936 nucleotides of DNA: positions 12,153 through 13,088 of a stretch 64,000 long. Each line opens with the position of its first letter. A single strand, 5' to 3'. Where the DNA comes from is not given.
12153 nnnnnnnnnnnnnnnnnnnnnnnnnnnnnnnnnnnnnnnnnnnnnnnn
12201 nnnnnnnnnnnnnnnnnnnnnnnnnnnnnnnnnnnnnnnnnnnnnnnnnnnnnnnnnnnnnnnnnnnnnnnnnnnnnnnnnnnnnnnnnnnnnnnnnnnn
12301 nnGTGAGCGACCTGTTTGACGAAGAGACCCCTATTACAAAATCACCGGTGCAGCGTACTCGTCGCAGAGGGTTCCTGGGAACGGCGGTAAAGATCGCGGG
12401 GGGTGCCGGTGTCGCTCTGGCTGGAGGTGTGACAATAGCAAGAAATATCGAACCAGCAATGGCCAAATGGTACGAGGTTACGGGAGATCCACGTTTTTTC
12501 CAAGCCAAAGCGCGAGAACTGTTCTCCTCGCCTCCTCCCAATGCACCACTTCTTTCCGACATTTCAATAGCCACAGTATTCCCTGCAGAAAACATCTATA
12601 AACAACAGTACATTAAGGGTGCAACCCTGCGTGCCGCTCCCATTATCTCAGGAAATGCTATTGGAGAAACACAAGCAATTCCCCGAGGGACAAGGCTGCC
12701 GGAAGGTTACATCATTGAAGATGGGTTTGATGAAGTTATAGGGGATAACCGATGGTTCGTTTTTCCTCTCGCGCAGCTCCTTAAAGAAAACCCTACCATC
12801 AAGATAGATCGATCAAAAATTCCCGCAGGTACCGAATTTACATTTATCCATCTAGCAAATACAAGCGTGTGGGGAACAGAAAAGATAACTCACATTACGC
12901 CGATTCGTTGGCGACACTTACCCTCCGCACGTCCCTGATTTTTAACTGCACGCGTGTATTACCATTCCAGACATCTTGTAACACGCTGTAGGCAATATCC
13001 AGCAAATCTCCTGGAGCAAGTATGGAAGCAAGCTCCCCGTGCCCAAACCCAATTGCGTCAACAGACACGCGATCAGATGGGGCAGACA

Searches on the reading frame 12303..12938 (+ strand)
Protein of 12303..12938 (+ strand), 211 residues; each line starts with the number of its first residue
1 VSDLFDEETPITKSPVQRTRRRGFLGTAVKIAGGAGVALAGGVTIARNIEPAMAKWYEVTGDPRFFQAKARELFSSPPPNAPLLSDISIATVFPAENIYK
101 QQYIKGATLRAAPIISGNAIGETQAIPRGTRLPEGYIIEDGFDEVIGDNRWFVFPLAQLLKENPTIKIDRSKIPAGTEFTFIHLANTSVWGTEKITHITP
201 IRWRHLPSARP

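Call 26: find_homologous_proteins(query=window:12303-12938:+, max_evalue=0.001)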
Query window:12303-12938:+ (211 aa): 1 proteins with E <= 0.001 among 584 candidates.
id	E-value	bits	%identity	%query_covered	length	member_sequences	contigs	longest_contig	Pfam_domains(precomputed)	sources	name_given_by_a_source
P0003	4.7e-135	466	99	100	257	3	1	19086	-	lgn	-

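Call 40: search_protein_families(library=phrogs, proteins=[window:12303-12935:+], max_evalue=1)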
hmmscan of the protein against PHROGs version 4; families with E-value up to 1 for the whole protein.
window:12303-12935:+ (211 aa): 1 family
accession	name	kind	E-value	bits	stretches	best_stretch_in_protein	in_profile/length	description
phrog_26749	-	unknown function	0.17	12.6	1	107-146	11-51/93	-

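Call 41: search_protein_families(library=ncbifam, proteins=[window:12303-12935:+], max_evalue=1)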
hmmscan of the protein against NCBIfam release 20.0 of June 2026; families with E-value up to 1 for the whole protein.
window:12303-12935:+ (211 aa): 1 family
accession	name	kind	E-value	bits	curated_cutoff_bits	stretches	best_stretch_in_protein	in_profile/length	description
TIGR01409.1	TAT_signal_seq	domain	0.24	11.8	16.7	1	21-43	3-21/29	twin-arginine translocation signal domain-containing protein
